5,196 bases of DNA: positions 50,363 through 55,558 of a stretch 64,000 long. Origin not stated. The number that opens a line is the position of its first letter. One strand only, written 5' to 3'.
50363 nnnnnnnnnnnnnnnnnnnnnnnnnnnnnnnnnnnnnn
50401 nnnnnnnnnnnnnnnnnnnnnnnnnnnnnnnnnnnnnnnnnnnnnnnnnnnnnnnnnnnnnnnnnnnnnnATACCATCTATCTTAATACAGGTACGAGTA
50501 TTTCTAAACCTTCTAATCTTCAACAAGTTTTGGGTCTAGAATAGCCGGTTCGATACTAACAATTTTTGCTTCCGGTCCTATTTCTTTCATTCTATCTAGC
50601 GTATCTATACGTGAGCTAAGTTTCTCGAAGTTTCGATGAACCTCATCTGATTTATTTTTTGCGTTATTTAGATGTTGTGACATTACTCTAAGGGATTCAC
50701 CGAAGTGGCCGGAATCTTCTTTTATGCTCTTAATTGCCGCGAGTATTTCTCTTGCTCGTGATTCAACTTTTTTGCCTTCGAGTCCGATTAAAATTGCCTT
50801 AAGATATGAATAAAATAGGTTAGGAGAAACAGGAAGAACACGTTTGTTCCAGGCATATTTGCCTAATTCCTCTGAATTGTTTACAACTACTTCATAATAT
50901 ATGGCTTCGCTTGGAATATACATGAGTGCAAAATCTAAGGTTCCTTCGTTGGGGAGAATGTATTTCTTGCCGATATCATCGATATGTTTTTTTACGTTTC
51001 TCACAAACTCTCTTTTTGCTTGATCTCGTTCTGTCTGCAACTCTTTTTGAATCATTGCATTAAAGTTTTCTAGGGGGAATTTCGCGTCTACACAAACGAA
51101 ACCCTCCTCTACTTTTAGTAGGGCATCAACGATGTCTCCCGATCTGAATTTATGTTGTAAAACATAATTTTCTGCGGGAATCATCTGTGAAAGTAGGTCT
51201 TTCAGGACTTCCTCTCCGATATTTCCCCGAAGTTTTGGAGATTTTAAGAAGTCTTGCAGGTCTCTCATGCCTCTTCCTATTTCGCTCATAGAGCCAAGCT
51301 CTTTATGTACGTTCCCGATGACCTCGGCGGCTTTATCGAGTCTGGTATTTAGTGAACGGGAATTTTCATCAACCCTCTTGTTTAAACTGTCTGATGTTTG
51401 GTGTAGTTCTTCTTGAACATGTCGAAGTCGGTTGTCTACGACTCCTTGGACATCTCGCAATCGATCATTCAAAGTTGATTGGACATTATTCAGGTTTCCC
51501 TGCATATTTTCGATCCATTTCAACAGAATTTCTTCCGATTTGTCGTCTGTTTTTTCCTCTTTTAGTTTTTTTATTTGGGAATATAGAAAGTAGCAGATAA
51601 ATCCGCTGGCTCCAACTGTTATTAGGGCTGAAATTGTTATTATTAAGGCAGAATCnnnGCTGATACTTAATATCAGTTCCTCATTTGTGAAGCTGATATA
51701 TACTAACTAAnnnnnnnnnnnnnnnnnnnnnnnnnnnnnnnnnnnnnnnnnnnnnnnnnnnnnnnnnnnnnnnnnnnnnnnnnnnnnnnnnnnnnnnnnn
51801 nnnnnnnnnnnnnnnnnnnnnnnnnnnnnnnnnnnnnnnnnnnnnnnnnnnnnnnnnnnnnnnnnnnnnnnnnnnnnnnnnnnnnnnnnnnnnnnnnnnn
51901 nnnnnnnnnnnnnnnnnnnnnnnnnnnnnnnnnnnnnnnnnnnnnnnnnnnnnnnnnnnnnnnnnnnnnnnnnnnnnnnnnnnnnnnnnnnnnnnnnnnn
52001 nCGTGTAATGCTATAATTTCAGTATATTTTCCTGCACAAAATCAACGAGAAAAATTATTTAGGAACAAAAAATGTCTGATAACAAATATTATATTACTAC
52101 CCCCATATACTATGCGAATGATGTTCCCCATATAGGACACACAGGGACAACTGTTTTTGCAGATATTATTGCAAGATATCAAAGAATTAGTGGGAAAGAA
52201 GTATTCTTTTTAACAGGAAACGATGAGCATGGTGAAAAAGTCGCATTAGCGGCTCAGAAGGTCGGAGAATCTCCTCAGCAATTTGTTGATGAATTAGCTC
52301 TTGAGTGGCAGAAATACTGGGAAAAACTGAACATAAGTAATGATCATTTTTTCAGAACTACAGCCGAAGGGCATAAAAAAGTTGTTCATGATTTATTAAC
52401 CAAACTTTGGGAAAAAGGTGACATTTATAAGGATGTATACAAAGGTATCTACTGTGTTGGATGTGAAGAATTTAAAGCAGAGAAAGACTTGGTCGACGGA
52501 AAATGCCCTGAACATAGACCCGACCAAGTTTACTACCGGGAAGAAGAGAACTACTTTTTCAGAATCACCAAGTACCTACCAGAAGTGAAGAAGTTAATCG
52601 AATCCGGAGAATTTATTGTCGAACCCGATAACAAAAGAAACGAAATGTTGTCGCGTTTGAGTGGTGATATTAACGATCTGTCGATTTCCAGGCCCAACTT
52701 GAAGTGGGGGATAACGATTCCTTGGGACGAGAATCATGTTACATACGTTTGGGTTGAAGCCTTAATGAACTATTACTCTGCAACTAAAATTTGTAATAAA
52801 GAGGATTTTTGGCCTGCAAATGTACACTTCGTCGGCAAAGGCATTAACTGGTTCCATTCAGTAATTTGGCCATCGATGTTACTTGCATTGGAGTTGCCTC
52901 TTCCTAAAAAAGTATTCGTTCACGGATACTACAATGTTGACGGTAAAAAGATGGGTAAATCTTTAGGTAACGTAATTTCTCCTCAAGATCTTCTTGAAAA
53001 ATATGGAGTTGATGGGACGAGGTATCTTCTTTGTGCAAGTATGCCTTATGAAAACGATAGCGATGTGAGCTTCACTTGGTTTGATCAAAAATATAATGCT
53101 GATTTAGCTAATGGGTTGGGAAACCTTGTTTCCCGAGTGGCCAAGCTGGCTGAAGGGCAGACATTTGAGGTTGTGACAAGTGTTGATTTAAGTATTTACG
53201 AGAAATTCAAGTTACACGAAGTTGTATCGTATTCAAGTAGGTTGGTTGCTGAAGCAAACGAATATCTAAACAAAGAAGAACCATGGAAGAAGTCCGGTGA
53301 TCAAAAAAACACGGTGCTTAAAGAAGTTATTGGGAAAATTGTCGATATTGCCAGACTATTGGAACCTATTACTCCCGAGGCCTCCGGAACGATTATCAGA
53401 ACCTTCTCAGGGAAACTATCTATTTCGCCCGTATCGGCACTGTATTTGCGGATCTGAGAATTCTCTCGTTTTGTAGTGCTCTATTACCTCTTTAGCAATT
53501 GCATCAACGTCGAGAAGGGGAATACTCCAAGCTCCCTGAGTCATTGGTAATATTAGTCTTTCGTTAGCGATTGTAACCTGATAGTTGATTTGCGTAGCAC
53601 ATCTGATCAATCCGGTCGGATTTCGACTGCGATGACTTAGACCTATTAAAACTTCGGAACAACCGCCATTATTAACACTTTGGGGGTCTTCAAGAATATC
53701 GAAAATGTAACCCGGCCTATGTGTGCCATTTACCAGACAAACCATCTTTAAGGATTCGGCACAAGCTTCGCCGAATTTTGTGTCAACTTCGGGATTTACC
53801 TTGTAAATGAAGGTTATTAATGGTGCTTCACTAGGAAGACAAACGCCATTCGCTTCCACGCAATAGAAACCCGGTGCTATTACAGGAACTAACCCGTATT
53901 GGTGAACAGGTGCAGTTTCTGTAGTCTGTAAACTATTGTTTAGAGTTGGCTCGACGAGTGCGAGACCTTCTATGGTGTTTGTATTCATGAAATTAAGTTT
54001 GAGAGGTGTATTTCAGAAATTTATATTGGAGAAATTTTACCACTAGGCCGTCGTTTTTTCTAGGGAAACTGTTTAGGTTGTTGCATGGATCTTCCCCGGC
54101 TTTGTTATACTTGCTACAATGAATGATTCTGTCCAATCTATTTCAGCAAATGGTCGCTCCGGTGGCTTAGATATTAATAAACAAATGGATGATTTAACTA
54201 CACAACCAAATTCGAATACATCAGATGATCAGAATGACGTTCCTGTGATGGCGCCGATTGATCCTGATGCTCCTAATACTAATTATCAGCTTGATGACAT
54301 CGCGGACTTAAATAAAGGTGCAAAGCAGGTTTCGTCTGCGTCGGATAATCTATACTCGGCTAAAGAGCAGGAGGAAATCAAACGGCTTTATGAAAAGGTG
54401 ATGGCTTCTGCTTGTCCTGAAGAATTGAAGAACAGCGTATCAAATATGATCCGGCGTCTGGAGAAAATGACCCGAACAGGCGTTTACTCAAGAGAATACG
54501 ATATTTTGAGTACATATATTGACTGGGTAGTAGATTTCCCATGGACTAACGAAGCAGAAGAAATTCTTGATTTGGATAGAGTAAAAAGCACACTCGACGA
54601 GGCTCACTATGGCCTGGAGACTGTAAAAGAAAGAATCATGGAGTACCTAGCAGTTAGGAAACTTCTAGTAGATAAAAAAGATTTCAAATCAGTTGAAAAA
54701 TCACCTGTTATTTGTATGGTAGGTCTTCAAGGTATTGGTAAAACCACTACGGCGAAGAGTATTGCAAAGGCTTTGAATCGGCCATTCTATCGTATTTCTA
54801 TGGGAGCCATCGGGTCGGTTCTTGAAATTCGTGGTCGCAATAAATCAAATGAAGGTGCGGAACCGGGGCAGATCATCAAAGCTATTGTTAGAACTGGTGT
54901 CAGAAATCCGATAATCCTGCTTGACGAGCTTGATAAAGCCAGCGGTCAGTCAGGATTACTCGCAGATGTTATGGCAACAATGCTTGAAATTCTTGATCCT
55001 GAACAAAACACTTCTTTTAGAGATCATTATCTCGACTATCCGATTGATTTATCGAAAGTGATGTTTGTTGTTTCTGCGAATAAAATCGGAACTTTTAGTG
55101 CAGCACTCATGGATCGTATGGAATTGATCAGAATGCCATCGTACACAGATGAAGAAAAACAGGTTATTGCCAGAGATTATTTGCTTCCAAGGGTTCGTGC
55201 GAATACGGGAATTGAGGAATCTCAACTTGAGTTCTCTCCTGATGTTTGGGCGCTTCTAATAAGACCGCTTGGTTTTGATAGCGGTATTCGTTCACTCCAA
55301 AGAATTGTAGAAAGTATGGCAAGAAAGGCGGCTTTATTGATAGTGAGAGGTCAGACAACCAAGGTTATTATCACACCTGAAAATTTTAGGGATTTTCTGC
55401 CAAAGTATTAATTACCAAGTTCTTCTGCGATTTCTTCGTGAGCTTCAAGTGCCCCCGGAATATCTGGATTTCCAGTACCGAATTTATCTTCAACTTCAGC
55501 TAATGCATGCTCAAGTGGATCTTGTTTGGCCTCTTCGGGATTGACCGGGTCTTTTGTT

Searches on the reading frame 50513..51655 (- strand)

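Call 42: search_protein_families(library=pfam, proteins=[window:50513-51655:-], max_evalue=0.001)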
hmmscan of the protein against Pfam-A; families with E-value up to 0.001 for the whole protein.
window:50513-51655:- (380 aa): 5 families
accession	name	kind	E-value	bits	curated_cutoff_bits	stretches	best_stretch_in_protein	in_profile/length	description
PF02646.22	RmuC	-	3.3e-53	181.1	26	1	83-361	2-286/291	RmuC family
PF04108.17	ATG17_like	-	0.00025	21.1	43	0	47-352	50-290/355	Autophagy protein ATG17-like domain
PF01442.23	Apolipoprotein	-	0.00027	21.1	90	1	30-112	22-103/190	Apolipoprotein A1/A4/E domain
PF07889.17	DUF1664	-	0.0006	20.3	34.6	0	66-136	39-109/124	Protein of unknown function (DUF1664)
PF05929.16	Phage_GPO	-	0.0007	19.7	33.6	0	282-358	177-252/268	Phage capsid scaffolding protein (GPO) serine peptidase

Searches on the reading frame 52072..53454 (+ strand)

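Call 43: search_protein_families(library=pfam, proteins=[window:52072-53454:+], max_evalue=0.001)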
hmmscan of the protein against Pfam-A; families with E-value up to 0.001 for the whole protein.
window:52072-53454:+ (461 aa): 3 families
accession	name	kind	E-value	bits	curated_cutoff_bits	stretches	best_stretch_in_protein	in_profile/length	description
PF09334.17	tRNA-synt_1g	-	4.1e-99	332.4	20.1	2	155-356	178-390/391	tRNA synthetases class I (M)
PF00133.28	tRNA-synt_1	-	8.6e-31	107.5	22.7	2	4-217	23-244/414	tRNA synthetases class I (I, L, M and V)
PF01406.26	tRNA-synt_1e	-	1.4e-16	61.2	27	2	16-153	20-150/301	tRNA synthetases class I (C) catalytic domain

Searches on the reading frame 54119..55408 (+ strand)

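Call 43: search_protein_families(library=pfam, proteins=[window:54119-55408:+], max_evalue=0.001)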
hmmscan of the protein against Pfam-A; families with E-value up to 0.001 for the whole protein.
window:54119-55408:+ (430 aa): 6 families
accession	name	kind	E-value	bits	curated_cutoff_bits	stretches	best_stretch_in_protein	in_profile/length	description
PF00004.35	AAA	-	1.7e-18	67.8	21.2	1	198-337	1-126/131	ATPase family associated with various cellular activities (AAA)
PF22667.2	Lon_lid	-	1.2e-07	31.7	27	1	362-415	2-55/57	Lon protease AAA+ ATPase lid domain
PF07724.20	AAA_2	-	1.4e-07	32.2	27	1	198-321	6-124/166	AAA domain (Cdc48 subfamily)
PF07728.20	AAA_5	-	6.1e-07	30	22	1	198-334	2-139/139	AAA domain (dynein-related subfamily)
PF00448.28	SRP54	-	0.00045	20.4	22.7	1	197-228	3-34/196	SRP54-type protein, GTPase domain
PF13401.12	AAA_22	-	0.0005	20.8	27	0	197-291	7-107/130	AAA domain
